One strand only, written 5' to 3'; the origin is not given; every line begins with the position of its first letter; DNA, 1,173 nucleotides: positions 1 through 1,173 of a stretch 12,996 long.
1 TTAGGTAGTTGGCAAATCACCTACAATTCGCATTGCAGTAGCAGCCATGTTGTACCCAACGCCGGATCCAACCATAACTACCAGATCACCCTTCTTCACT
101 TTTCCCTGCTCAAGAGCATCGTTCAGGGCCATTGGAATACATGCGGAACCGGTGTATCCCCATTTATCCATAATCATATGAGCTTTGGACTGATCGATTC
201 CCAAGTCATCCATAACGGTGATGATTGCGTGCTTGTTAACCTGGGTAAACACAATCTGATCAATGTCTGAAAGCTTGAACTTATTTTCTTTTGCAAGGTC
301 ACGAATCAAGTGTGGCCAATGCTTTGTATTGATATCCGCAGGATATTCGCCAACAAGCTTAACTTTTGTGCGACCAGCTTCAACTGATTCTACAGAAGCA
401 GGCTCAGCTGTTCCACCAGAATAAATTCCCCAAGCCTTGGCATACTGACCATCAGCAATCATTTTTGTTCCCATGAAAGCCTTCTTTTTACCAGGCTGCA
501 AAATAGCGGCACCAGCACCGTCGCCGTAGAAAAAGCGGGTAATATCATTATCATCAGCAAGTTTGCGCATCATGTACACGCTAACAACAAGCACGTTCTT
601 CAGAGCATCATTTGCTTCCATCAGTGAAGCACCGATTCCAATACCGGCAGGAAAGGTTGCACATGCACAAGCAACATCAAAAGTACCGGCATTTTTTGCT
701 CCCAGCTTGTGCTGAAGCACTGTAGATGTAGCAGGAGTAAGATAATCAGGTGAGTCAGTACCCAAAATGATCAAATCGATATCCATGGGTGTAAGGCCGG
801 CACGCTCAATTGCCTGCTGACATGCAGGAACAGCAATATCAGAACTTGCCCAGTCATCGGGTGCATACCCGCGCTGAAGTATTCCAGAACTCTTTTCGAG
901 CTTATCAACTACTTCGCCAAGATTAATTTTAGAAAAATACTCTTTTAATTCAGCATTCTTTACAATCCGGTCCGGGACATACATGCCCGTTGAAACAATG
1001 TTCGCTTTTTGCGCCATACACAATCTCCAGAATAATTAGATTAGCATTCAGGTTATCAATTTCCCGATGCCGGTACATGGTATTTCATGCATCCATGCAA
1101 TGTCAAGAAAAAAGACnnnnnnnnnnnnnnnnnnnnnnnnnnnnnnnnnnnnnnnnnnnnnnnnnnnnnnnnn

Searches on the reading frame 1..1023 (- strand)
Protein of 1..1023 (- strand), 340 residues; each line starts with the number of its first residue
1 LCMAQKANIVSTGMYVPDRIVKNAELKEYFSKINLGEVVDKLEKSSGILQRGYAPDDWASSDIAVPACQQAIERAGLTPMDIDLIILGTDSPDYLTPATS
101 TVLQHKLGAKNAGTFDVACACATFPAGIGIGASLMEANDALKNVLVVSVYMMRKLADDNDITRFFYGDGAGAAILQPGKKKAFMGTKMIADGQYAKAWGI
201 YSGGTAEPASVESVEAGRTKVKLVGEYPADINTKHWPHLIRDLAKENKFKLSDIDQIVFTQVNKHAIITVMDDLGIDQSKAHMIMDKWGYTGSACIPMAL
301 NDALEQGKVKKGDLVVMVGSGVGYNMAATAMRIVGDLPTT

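Call 87: search_protein_families(library=pfam, proteins=[window:1-1023:-], max_evalue=0.001)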
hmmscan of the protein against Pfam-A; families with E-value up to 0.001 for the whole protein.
window:1-1023:- (340 aa): 2 families
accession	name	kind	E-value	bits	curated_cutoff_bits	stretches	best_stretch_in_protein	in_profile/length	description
PF08541.16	ACP_syn_III_C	-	8.9e-26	90.3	26.6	1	246-333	3-90/90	3-Oxoacyl-[acyl-carrier-protein (ACP)] synthase III C terminal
PF08545.16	ACP_syn_III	-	6.9e-14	51.9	24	1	115-192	1-80/80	3-Oxoacyl-[acyl-carrier-protein (ACP)] synthase III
